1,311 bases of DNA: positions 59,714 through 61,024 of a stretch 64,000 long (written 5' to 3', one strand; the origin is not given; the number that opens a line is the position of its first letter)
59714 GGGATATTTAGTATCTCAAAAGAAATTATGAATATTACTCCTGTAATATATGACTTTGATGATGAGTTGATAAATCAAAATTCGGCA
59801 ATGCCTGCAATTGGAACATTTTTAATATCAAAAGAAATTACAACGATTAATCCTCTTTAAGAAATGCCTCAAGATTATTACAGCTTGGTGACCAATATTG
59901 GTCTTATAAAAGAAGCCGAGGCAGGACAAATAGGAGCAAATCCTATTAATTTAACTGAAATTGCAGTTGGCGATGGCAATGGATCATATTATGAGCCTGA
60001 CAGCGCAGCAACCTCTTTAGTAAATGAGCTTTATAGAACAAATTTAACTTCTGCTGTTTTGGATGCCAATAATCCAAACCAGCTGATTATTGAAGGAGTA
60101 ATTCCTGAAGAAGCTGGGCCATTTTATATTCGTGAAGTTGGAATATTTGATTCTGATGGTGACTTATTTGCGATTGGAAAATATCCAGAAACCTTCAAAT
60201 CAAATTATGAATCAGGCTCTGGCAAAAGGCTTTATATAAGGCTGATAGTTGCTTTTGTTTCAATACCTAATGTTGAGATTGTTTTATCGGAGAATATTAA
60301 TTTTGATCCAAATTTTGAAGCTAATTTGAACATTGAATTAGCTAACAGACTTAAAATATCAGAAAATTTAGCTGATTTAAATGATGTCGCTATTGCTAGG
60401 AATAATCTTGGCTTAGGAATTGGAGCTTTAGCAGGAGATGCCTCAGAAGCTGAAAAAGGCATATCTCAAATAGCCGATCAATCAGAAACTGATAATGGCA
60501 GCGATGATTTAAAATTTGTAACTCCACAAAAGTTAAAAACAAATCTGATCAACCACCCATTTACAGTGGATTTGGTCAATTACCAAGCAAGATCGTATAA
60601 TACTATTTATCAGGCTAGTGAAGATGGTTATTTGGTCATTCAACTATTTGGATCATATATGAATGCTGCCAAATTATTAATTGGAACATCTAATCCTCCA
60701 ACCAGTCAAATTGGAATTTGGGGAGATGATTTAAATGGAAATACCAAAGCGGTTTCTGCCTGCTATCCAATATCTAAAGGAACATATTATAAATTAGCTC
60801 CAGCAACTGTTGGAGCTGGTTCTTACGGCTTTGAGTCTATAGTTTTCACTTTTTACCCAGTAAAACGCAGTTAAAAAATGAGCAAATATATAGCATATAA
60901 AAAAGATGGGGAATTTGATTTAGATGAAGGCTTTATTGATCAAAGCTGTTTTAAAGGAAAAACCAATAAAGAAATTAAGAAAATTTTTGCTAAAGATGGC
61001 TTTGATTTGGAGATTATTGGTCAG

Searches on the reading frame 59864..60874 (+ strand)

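Call 86: search_protein_families(library=phrogs, proteins=[window:59864-60874:+], max_evalue=0.00001)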
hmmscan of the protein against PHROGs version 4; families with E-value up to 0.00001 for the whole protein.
window:59864-60874:+ (336 aa): 27 families (the best 25 are shown)
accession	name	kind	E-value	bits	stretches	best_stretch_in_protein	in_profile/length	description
phrog_327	-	tail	1.6e-49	170.8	1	1-137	4-139/618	tail protein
phrog_1780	-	tail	4e-48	165.7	1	1-139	2-138/855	tail collar fiber protein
phrog_6202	-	tail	7.3e-45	155.2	1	1-139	1-138/636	tail fiber protein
phrog_5181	-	unknown function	9.4e-44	150.8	1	3-148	3-147/763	-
phrog_988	-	tail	9.6e-44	151.7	1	1-140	2-140/574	tail protein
phrog_381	-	tail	6.7e-39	135.6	1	1-139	1-139/566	tail fiber protein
phrog_1162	-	tail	4.4e-38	132.2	1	3-146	4-146/354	tail fiber protein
phrog_2137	-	tail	8.7e-38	131.3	1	3-142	4-142/267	tail fiber protein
phrog_11518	-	tail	1.2e-37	130.6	1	4-133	3-132/812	tail fiber protein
phrog_295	-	tail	1.3e-32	114.5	1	1-157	162-301/794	tail fiber protein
phrog_30680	-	unknown function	2.5e-31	110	1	4-146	2-143/342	-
phrog_4618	-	tail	2.4e-28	100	1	3-140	3-139/413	tail collar fiber protein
phrog_10153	-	tail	6e-28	98.8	1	4-143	4-142/327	tail fiber protein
phrog_7032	-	tail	3.6e-27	95.8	1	3-133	3-132/866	tail fiber protein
phrog_27782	-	unknown function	2.4e-23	83.7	1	1-130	1-130/644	-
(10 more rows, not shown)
